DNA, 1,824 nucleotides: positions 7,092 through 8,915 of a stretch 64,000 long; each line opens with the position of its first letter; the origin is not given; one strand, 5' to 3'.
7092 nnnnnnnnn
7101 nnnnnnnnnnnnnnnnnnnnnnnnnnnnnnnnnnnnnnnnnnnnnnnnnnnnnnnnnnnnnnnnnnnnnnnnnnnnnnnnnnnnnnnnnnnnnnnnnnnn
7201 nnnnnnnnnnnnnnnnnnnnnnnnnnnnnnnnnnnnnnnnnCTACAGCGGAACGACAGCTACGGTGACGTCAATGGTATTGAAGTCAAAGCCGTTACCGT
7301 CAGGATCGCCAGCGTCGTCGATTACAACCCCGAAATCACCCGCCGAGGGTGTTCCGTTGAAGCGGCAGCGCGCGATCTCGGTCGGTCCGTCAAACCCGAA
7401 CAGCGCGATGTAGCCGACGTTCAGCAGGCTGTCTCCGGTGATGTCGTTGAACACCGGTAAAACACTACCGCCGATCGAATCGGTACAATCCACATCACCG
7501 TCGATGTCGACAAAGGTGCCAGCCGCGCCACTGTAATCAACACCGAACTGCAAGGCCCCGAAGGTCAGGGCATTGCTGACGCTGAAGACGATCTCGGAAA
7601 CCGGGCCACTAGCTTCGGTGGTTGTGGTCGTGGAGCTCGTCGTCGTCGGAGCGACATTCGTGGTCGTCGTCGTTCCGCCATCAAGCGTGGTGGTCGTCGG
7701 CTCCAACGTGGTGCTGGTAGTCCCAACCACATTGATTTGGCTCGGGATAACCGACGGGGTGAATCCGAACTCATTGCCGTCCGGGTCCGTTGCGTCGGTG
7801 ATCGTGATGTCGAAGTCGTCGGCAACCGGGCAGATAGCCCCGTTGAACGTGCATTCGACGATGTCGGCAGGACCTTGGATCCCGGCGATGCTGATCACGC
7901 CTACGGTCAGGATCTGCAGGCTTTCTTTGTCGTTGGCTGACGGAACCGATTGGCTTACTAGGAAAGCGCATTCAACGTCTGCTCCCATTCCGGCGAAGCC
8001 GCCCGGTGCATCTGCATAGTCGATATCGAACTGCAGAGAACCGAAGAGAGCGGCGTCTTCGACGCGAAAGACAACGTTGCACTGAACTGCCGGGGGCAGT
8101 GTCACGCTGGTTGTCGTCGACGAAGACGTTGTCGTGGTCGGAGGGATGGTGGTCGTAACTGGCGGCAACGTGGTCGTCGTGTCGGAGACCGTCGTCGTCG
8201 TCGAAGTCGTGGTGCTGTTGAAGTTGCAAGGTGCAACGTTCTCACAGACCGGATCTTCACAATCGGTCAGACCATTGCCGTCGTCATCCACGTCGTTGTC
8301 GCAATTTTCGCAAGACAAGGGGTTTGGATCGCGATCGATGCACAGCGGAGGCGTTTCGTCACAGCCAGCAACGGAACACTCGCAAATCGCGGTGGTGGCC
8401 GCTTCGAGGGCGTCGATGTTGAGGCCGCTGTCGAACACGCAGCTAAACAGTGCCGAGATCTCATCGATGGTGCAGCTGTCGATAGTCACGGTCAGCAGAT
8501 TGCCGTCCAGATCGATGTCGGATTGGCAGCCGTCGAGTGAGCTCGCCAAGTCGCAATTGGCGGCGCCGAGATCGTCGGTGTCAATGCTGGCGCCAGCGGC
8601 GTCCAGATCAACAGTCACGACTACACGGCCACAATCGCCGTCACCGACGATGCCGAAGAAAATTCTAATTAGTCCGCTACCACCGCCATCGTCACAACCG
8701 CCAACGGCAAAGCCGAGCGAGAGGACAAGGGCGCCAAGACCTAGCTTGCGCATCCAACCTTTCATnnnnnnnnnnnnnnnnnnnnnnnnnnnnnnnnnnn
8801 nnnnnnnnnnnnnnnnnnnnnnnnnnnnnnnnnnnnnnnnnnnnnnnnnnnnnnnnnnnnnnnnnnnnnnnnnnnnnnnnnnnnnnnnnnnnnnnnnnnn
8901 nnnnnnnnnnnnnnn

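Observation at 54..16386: Accessory locus: seven secreted Cys-rich / modular surface proteins next to a VKOR-DsbA fusion and a GT-C glycosyltransferase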

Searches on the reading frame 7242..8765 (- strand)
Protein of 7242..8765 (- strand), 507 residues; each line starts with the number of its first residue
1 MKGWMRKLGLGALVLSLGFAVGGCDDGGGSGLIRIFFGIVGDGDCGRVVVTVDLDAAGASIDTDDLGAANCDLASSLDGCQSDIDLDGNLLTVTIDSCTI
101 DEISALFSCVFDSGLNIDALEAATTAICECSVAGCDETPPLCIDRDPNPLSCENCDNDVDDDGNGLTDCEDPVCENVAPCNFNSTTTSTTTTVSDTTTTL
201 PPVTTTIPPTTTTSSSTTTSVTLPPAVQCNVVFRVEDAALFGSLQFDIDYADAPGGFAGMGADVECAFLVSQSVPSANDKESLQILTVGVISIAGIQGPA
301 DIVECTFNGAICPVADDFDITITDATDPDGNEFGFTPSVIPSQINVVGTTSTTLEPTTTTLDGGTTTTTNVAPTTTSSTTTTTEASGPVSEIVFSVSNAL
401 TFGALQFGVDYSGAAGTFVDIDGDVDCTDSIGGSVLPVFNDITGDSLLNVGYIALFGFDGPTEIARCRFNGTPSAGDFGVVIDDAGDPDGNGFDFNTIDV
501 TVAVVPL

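Call 4: search_protein_families(library=pfam, proteins=[window:7242-8765:-], max_evalue=0.01)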
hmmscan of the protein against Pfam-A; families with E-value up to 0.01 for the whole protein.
window:7242-8765:- (507 aa): 0 families

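Call 5: search_protein_families(library=ncbifam, proteins=[window:7242-8765:-], max_evalue=0.01)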
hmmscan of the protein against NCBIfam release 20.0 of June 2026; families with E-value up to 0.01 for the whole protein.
window:7242-8765:- (507 aa): 1 family
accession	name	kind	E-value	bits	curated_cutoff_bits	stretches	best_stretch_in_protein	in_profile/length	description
NF033662.1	acid_disulf_rpt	repeat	6.5e-05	22.6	41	1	153-180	5-32/32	acidic double-disulfide repeat-containing protein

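Call 18: search_protein_families(library=pfam, proteins=[window:7242-8765:-], max_evalue=10)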
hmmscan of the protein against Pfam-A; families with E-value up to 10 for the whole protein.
window:7242-8765:- (507 aa): 3 families
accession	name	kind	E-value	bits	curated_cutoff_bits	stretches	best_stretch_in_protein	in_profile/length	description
PF21827.1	New_glue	-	0.17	12.1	31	1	348-387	25-64/94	New glue protein family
PF08474.16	MYT1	-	0.46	10.8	27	1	104-191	80-165/242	Myelin transcription factor 1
PF01456.22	Mucin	-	1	9.8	34.7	2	184-226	48-93/143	Mucin-like glycoprotein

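Call 27: find_homologous_proteins(query=window:7242-8765:-, max_evalue=0.001)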
Query window:7242-8765:- (507 aa): 66 proteins with E <= 0.001 among 8000 candidates.
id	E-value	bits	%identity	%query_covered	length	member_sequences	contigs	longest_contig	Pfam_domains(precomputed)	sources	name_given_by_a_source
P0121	0.0e+0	1097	100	100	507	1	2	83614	-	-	-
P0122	1.6e-206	705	66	100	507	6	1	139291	-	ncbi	-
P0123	3.4e-183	628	62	100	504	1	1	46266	-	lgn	-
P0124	3.7e-116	407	54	64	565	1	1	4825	-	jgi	jgi:hypothetical protein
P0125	2.5e-111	391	45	99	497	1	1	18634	-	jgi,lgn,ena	-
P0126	2.8e-109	384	43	100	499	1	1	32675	-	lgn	-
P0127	1.3e-107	379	42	100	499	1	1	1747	-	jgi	-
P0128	7.7e-107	376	41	97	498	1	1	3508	-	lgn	-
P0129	1.3e-105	372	42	97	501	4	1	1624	-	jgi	-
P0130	4.8e-105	370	42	100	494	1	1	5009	-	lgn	-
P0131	3.4e-104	367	41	97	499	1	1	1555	-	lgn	-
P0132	1.5e-102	362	40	97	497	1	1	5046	-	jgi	jgi:hypothetical protein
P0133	5.2e-102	360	42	100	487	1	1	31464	-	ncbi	ncbi:MAG: hypothetical protein ABR538_16240 [Candidatus Binatia bacterium]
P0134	1.3e-100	356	43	100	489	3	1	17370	-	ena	-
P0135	2.9e-98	348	41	100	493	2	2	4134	-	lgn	-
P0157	8.8e-48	181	37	48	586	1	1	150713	PF13948.12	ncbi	-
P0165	6.5e-31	126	32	51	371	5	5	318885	-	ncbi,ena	-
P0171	7.2e-27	112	30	53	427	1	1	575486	-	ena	-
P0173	1.1e-21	95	35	23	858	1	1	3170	PF26780.1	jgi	jgi:cysteine-rich repeat protein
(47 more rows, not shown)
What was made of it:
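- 7242..8765 (-): Scaffoldin-like lipoprotein (507 aa): N-terminal beta-sandwich, acidic Cys-rich segment, and two cohesin-like modules separated by disordered Thr-rich linkers. 66 homologues, those with a source name labelled Binatia or Deltaproteobacteria (call 27).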

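Call 43: predict_structure(alignment_id=A3)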
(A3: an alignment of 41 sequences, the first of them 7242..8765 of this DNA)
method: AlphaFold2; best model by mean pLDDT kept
length: 507 residues; sequences in the alignment: 41
mean_pLDDT: 82.1   pTM: 0.39
mean pLDDT of the five models: 82.1, 81.5, 81.5, 80.6, 80.4
residues with pLDDT >= 90: 326; 70-90: 66; 50-70: 12; < 50: 103
segments of 3 or more residues with pLDDT < 50: 1-28, 183-201, 203-208, 210-223, 350-385
pLDDT, mean of each block of 10 residues (from residue 1): 44 43 45 93 90 97 96 96 97 97 95 92 96 90 92 85 84 80 39 36 44 35 69 98 98 94 95 96 95 97 96 96 98 97 82 39 44 31 57 97 98 95 89 91 95 95 97 97 97 96 95
secondary structure, 60 per line:
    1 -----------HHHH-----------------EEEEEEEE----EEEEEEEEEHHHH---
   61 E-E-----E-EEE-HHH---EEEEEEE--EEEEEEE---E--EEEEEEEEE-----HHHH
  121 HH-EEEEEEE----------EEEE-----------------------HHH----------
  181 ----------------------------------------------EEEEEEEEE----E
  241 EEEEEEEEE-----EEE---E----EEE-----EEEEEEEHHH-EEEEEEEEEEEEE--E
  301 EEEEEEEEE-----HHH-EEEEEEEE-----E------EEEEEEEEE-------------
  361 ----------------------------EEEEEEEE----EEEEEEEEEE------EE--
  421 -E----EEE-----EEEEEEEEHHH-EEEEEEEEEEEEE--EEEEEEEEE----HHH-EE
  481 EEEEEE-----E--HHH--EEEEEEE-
elements in order: H12-15 E33-40 E45-53 H54-57 E71-73 E81-87 E90-96 E103-111 H117-122 E124-130 E141-144 E227-235 E240-249 E255-257 E266-268 E274-280 E285-297 E300-309 E319-326 E339-347 E389-396 E401-410 E427-429 E435-442 E447-459 E462-470 E479-486 E500-506
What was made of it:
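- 7242..8765 (-): AF2 model has three domains with pLDDT above 90 and disordered linkers (call 43).
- On Cohesin (Pfam PF00963): Module 2 of the AF2 model has nine strands with pLDDT above 90 (call 43).
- The domains are separated by disordered Thr-rich linkers (call 43).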

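Call 46: fold_search(model_id=the predicted structure, library=pdb)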
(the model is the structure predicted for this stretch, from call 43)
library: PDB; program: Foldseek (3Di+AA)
matches with E <= 10: 338; with E <= 0.001: 4
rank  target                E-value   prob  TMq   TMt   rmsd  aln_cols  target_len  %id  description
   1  3l8q_B                9.4e-06  1.00  0.15  0.21  22.8       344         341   12  Structure analysis of the type II cohesin dyad from the adaptor ScaA scaffoldin of Acetivibrio cellulolyticus (released 2010-05-05)
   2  3l8q_C                2.6e-05  0.99  0.15  0.22  22.6       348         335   12  Structure analysis of the type II cohesin dyad from the adaptor ScaA scaffoldin of Acetivibrio cellulolyticus (released 2010-05-05)
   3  3l8q_D                3.1e-05  1.00  0.15  0.21  21.0       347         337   12  Structure analysis of the type II cohesin dyad from the adaptor ScaA scaffoldin of Acetivibrio cellulolyticus (released 2010-05-05)
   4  3l8q_A                6.8e-05  0.99  0.15  0.22  21.4       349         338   12  Structure analysis of the type II cohesin dyad from the adaptor ScaA scaffoldin of Acetivibrio cellulolyticus (released 2010-05-05)
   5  6avu_A                4.4e-03  0.33  0.14  0.09  31.2       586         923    7  Human alpha-V beta-3 Integrin (open conformation) in complex with the therapeutic antibody LM609 (released 2017-11-01)
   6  8xen_A                9.9e-03  0.21  0.15  0.09  34.8       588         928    8  Cryo-EM structure of integrin ITGAV/ITGB3 complex, conformation 4 (released 2024-12-18)
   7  9iuj_A                1.8e-02  0.25  0.13  0.10  22.3       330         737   13  Integrin alpha-v beta-3 in complex with rhodostomin (released 2025-07-30)
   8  7urp                  2.0e-02  1.00  0.16  0.43   5.2       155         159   12  Second cohesin module from Sca5 of Ruminococcus bromii (released 2023-05-03)
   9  4le8_A                2.3e-02  0.28  0.13  0.18  19.5       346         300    8  Structure of the Als3 adhesin from Candida albicans, residues 1-299 (mature sequence) (released 2014-09-24)
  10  3fnk_C                2.9e-02  1.00  0.16  0.43   6.1       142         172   12  Crystal structure of the second type II cohesin module from the cellulosomal adaptor ScaA scaffoldin of Acetivibrio ce (released 2009-06-23)
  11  2y3n_A                2.9e-02  1.00  0.18  0.45   4.9       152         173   17  Type II cohesin-dockerin domain from Bacteroides cellolosolvens (released 2012-01-11)
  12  4g1m_A                3.6e-02  0.14  0.14  0.08  30.0       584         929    9  Re-refinement of alpha V beta 3 structure (released 2012-12-12)
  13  1tyj                  3.8e-02  0.98  0.15  0.40   5.9       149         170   14  Crystal Structure Analysis of type II Cohesin A11 from Bacteroides cellulosolvens (released 2005-04-26)
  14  2w1n                  4.0e-02  0.75  0.17  0.35  20.9       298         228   11  cohesin and fibronectin type-III double module construct from the Clostridium perfringens glycoside hydrolase GH84C (released 2009-02-03)
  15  3kcp_B                4.4e-02  0.99  0.17  0.44   5.5       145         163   12  Crystal structure of interacting Clostridium thermocellum multimodular components (released 2010-02-09)
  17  2jh2_C                4.7e-02  1.00  0.19  0.62   3.7       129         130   14  X-ray crystal structure of a cohesin-like module from Clostridium perfringens (released 2007-11-06)
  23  2xdh                  5.8e-02  1.00  0.15  0.52   4.8       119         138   17  Non-cellulosomal cohesin from the hyperthermophilic archaeon Archaeoglobus fulgidus (released 2010-05-26)
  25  2jh2_B                6.8e-02  0.99  0.15  0.49   4.9       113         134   16  X-ray crystal structure of a cohesin-like module from Clostridium perfringens (released 2007-11-06)
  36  2ccl_A                1.5e-01  0.98  0.17  0.50   4.3       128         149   12  THE S45A, T46A MUTANT OF THE TYPE I COHESIN-DOCKERIN COMPLEX FROM THE CELLULOSOME OF CLOSTRIDIUM THERMOCELLUM (released 2007-02-13)
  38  2jh2_A                1.7e-01  0.97  0.18  0.57   4.1       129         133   16  X-ray crystal structure of a cohesin-like module from Clostridium perfringens (released 2007-11-06)
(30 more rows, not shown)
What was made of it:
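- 7242..8765 (-): Foldseek top hit is the type II cohesin dyad 3l8q (E 9.4e-6, probability 1.0), followed by many single cohesins (call 46).
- On Cohesin (Pfam PF00963): Foldseek probabilities are 0.97-1.0 to more than 20 cohesin chains, and the top hit is the 3l8q dyad at E 9.4e-6 (call 46).
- Closest known: Non-cellulosomal cohesins with solved structures. Same: These are among the best structural matches to the modules, with target-normalised TM-scores of 0.49-0.62 (call 46).
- Its Foldseek top hits are almost all cohesins: the 3l8q dyad at E 9.4e-6 and probability 1.0, and 2jh2, 2xdh, 2y3n, 7urp and 2ccl with target-normalised TM-scores of 0.43-0.62 (call 46). The Foldseek hit list is specific for cohesins rather than for generic Ig or FN3 folds (call 46).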

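Call 53: search_protein_families(library=pfam, proteins=[P0173, P0157], max_evalue=1)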
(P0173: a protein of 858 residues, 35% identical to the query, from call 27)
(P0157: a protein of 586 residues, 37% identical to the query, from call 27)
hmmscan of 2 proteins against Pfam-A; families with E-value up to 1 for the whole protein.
P0173 (858 aa): 3 families
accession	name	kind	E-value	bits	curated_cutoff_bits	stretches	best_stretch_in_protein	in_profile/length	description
PF01456.22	Mucin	-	0.00015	22.2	34.7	2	643-706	28-91/143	Mucin-like glycoprotein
PF13948.11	DUF4215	-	0.0047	17.6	27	1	622-649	20-46/47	Domain of unknown function (DUF4215)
PF15427.11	S100PBPR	-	0.28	10.9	27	1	617-722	157-260/390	S100P-binding protein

P0157 (586 aa): 4 families
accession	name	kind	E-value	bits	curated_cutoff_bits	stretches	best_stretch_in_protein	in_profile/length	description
PF13948.11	DUF4215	-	2.8e-08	34.4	27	2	334-363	17-46/47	Domain of unknown function (DUF4215)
PF00404.24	Dockerin_1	-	3.5e-05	24.3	22.9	1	408-455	2-51/57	Dockerin type I domain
PF13405.12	EF-hand_6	-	0.0098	16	25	0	439-459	8-28/30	EF-hand domain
PF13499.12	EF-hand_7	-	0.14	13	30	0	438-462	9-34/67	EF-hand domain pair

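Call 64: search_protein_families(library=pfam, alignment_id=A3, max_evalue=10)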
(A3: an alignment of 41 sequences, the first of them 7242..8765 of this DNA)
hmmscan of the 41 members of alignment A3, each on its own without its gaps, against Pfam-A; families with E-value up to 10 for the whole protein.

A. member 1, window:7242-8765:- (507 aa): 3 families
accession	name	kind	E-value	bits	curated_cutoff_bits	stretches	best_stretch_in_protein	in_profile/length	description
PF21827.1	New_glue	-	0.17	12.1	31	1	348-387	25-64/94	New glue protein family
PF08474.16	MYT1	-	0.46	10.8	27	1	104-191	80-165/242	Myelin transcription factor 1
PF01456.22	Mucin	-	1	9.8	34.7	2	184-226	48-93/143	Mucin-like glycoprotein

B. families by the number of members that match (of 41 scanned): 26 families (the first 25 are shown)
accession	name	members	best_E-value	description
PF01456.22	Mucin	14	5.2e-05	Mucin-like glycoprotein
PF05642.16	Sporozoite_P67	5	0.00071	Sporozoite P67 surface antigen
PF06933.16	SSP160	5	0.57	Special lobe-specific silk protein SSP160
PF09773.14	Meckelin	4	0.056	Meckelin (Transmembrane protein 67)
PF21827.1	New_glue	3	0.17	New glue protein family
PF14721.12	AIF_C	2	0.023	Apoptosis-inducing factor, mitochondrion-associated, C-term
PF05283.16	MGC-24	2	0.057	Multi-glycosylated core protein 24 (MGC-24), sialomucin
PF17492.7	D_CNTX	1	0.027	Delta Ctenitoxins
PF05858.17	BIV_Env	1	0.028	Bovine immunodeficiency virus surface protein (SU)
PF03326.18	Herpes_TAF50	1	0.063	Herpesvirus transcription activation factor (transactivator)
PF23360.2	BBS7_GAE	1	0.085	BBS7 GAE domain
PF02285.20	COX8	1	0.087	Cytochrome oxidase c subunit VIII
PF10313.15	DUF2415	1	0.11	Uncharacterised protein domain (DUF2415)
PF13405.12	EF-hand_6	1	0.2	EF-hand domain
PF10994.13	DUF2817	1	0.23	Protein of unknown function (DUF2817)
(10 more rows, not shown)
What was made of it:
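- Pfam gave nothing for the window proteins or for 41 homologues (calls 18, 64).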

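Call 86: find_encoding_contigs(protein=P0165, flank=8000, max_places=1)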
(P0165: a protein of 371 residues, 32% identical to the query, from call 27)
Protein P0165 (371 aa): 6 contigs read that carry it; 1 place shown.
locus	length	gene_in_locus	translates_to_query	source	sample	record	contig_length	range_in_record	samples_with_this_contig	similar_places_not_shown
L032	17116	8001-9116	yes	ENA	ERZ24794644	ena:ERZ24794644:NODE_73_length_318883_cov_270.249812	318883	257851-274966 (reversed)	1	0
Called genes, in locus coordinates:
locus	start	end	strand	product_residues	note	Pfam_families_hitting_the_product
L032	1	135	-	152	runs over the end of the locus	-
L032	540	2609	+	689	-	-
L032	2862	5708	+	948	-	-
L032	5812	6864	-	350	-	-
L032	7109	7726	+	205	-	-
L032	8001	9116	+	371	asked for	-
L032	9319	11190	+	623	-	-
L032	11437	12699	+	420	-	-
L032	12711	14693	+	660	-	PF13428:TPR_14 (faint), PF14559:TPR_19 (faint), PF13431:TPR_17 (faint), PF00515:TPR_1 (faint), PF07719:TPR_2 (faint), PF13176:TPR_7 (faint), PF13424:TPR_12, PF13432:TPR_16, +2 more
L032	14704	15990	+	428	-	PF07884:VKOR, PF13462:Thioredoxin_4, PF01323:DSBA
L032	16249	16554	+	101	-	PF00196:GerE, PF04545:Sigma70_r4, PF08281:Sigma70_r4_2, PF13384:HTH_23 (weak)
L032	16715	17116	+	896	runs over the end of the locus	PF00595:PDZ (weak), PF17820:PDZ_6 (weak), PF03572:Peptidase_S41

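Call 87: find_encoding_contigs(protein=P0171, flank=8000, max_places=1)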
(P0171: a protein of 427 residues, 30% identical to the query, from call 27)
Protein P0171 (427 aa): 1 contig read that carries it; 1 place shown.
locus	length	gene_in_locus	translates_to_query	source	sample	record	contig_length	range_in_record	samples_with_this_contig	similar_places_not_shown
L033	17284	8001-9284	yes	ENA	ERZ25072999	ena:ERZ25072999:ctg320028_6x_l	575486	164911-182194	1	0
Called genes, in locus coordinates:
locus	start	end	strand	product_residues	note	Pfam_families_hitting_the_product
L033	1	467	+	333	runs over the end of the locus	PF11306:DUF3108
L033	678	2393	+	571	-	PF00115:COX1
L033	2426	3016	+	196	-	PF00510:COX3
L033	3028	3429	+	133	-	PF03626:COX4_pro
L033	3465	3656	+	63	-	-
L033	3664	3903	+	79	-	-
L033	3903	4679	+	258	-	PF00116:COX2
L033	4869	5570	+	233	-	PF00440:TetR_N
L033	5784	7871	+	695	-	PF01011:PQQ, PF13360:PQQ_2, PF13570:Beta-prop_ACSF4, PF07774:EMC1_C (faint), PF13360:PQQ_2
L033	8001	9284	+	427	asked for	-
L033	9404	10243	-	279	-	-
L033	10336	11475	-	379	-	-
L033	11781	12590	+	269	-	PF00034:Cytochrom_C (faint), PF13442:Cytochrome_CBB3 (faint)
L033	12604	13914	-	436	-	-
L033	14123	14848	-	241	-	-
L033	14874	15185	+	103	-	-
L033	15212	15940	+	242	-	-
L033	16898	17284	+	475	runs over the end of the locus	-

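Call 89: search_protein_families(library=pfam, proteins=[L033:9404-10243:-, L033:10336-11475:-, L033:12604-13914:-, L033:14123-14848:-, L032:7109-7726:+], max_evalue=0.1)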
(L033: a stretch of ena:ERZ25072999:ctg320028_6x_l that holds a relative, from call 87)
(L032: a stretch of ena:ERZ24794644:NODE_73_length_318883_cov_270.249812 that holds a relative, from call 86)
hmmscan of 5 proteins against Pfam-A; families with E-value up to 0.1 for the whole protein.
L033:9404-10243:- (279 aa): 0 families

L033:10336-11475:- (379 aa): 0 families

L033:12604-13914:- (436 aa): 0 families

L033:14123-14848:- (241 aa): 1 family
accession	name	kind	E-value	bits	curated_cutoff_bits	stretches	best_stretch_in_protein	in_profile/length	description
PF06934.16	CTI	-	0.004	16.2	25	1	187-232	87-131/692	Fatty acid cis/trans isomerase (CTI)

L032:7109-7726:+ (205 aa): 0 families
